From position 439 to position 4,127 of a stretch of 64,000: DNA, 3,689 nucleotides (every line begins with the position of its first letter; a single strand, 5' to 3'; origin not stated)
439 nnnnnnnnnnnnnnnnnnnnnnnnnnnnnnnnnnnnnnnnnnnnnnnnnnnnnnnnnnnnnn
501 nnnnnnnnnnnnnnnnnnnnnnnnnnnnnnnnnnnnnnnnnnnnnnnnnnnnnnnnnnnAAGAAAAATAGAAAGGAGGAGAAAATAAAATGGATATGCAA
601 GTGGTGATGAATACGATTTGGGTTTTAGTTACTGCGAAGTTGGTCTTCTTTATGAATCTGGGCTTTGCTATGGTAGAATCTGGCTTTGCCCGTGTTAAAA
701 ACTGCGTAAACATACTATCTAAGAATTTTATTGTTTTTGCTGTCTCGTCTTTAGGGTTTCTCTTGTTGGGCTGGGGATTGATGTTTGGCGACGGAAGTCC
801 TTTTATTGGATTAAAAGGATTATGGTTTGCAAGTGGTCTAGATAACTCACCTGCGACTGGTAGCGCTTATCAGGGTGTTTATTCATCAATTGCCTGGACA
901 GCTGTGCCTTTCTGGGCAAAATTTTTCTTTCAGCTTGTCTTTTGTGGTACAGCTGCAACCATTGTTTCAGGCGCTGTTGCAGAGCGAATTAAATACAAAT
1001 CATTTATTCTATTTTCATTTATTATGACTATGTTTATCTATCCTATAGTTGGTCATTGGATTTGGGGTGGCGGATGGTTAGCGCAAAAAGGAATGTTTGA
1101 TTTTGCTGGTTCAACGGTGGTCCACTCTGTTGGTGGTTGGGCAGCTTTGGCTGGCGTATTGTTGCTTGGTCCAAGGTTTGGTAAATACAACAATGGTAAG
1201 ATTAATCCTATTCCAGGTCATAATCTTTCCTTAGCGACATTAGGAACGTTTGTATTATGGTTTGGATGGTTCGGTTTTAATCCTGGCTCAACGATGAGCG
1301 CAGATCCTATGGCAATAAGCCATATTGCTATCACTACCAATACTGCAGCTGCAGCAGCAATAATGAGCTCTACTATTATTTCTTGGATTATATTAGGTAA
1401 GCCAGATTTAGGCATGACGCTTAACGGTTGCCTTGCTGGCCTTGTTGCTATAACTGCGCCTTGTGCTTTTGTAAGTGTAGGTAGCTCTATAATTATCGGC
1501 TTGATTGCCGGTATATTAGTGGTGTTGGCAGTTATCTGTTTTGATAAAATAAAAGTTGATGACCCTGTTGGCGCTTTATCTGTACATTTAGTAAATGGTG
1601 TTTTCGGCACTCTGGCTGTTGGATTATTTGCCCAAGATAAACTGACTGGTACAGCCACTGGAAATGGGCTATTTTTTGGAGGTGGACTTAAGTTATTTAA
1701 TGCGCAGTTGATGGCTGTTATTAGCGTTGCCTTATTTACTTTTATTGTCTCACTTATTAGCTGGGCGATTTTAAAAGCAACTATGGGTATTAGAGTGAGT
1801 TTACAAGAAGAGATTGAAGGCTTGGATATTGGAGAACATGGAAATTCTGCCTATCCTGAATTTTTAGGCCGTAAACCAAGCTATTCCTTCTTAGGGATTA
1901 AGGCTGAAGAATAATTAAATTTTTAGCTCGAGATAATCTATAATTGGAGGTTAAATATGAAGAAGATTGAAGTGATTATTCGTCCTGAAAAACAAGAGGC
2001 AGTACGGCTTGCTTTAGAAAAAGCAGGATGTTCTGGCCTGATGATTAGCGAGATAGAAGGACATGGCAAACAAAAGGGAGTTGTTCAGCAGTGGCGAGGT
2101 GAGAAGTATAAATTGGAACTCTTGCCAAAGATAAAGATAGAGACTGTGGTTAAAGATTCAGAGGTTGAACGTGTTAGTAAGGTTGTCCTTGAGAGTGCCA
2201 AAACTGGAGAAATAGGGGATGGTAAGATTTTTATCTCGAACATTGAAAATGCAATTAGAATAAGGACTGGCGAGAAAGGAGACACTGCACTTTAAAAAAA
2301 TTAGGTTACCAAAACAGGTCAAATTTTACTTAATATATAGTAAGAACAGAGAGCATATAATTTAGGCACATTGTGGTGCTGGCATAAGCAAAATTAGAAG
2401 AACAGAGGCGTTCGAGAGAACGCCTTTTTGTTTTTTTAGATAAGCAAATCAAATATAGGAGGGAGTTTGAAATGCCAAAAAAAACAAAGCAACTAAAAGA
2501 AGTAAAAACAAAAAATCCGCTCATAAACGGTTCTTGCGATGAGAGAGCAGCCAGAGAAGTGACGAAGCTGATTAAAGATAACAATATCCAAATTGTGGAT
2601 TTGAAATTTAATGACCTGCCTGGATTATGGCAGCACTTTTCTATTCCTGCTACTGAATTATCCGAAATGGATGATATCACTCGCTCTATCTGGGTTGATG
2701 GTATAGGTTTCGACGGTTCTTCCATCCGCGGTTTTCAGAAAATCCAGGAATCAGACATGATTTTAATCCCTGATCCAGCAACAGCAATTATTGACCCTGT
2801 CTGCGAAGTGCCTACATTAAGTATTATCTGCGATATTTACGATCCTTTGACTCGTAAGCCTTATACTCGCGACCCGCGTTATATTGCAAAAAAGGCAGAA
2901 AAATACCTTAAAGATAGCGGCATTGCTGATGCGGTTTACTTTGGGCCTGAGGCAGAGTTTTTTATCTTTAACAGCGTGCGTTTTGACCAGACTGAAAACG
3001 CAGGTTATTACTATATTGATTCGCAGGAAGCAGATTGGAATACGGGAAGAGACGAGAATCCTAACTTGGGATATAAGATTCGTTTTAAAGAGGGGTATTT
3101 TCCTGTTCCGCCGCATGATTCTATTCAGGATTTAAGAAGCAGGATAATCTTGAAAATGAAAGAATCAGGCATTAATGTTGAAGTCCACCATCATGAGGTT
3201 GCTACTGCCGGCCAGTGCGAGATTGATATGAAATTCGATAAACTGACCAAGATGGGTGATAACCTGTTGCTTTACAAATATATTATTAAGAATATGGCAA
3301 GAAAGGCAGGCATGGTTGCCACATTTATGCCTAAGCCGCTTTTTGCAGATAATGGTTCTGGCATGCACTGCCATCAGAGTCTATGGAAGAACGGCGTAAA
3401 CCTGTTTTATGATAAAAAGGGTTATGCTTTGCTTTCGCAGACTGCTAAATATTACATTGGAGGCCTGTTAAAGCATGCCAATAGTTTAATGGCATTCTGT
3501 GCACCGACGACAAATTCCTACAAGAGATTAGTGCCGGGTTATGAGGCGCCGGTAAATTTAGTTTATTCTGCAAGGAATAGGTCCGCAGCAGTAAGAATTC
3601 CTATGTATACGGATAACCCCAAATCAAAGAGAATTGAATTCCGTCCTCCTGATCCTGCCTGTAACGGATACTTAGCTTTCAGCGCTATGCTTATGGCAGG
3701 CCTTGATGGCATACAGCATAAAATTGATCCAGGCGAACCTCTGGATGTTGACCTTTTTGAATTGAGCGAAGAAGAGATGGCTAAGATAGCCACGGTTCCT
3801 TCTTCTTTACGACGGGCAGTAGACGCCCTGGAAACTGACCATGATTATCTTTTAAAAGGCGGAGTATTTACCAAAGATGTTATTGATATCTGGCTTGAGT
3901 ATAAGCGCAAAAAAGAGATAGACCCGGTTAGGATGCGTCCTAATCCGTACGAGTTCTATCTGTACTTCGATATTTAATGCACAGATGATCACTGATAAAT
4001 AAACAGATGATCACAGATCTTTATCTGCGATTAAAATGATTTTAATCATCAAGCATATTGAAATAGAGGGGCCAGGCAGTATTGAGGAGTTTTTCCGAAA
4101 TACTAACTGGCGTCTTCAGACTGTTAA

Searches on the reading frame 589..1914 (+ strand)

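Call 7: search_protein_families(library=pfam, proteins=[window:589-1914:+])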
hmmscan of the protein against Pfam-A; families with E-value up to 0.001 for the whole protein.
window:589-1914:+ (441 aa): 1 family
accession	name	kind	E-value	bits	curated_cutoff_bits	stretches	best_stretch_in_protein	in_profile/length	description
PF00909.26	Ammonium_transp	-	3.8e-121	405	23.2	1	11-422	2-399/399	Ammonium Transporter Family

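Call 8: search_protein_families(library=ncbifam, proteins=[window:589-1914:+])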
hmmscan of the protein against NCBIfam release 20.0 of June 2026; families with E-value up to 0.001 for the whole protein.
window:589-1914:+ (441 aa): 3 families
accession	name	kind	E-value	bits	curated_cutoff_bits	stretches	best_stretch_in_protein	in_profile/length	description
TIGR03644.1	marine_trans_1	hypoth_equivalog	1.1e-129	432.8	514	1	6-425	2-404/404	probable ammonium transporter, marine subtype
TIGR00836.1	amt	subfamily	9.5e-127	423.3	343.3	1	8-422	1-406/406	ammonium transporter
NF007947.0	PRK10666.1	equivalog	2e-68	231.2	657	1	10-422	33-426/428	ammonium transporter AmtB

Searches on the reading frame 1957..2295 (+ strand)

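Call 7: search_protein_families(library=pfam, proteins=[window:1957-2295:+])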
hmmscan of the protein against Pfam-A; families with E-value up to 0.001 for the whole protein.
window:1957-2295:+ (112 aa): 1 family
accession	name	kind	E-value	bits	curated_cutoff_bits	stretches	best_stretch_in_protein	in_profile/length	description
PF00543.27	P-II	-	6.1e-28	97.6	25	1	1-106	1-102/102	Nitrogen regulatory protein P-II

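Call 8: search_protein_families(library=ncbifam, proteins=[window:1957-2295:+])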
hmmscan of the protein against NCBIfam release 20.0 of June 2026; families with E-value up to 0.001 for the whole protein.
window:1957-2295:+ (112 aa): 2 families
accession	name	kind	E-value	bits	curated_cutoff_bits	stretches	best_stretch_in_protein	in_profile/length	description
NF007946.0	PRK10665.1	equivalog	5.9e-32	110.8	181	1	1-112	1-112/112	P-II family nitrogen regulator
NF008111.0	PRK10858.1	equivalog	1.8e-31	108.9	202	1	1-111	1-111/112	nitrogen regulatory protein P-II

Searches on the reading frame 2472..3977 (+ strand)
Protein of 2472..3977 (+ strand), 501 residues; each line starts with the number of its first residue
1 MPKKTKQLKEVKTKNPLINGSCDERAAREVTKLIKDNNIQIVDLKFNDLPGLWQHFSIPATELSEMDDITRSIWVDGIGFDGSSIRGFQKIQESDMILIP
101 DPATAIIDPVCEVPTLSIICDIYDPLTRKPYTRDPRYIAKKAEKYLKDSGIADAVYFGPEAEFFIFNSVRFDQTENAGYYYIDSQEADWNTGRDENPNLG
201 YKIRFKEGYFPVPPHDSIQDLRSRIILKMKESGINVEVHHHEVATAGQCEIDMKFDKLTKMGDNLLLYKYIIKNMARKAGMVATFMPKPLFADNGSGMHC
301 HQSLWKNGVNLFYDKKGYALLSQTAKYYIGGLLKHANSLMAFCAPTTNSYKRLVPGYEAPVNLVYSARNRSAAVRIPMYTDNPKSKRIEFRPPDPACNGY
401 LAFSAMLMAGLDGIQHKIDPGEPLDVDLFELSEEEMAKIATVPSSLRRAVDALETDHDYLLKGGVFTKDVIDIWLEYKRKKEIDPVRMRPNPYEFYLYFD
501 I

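Call 7: search_protein_families(library=pfam, proteins=[window:2472-3977:+])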
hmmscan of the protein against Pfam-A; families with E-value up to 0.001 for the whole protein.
window:2472-3977:+ (501 aa): 2 families
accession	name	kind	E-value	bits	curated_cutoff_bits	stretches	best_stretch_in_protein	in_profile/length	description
PF00120.29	Gln-synt_C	-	4.5e-136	453.9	24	1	133-498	2-344/344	Glutamine synthetase, catalytic domain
PF03951.24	Gln-synt_N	-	1.7e-29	101.7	33.4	1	38-125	1-82/82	Glutamine synthetase, beta-Grasp domain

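Call 8: search_protein_families(library=ncbifam, proteins=[window:2472-3977:+])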
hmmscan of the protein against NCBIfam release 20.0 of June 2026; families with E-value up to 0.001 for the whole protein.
window:2472-3977:+ (501 aa): 5 families
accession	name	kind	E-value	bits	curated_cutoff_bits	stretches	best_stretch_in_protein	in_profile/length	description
TIGR00653.1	GlnA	equivalog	4.8e-204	678.3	429.15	1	29-500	2-462/462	type I glutamate--ammonia ligase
NF007006.0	PRK09469.1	equivalog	6.3e-177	588.8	845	1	27-500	3-468/469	glutamate--ammonia ligase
TIGR03105.1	gln_synth_III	equivalog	1.9e-70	237.6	469.6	2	223-480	161-416/435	type III glutamate--ammonia ligase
NF045547.1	GGputSyn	equivalog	2.7e-67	227.4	650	1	217-480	163-425/438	gamma-glutamylputrescine synthetase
NF041605.1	gln_syn_GlnII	equivalog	3e-10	39.7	500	1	230-403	163-321/333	glutamine synthetase GlnII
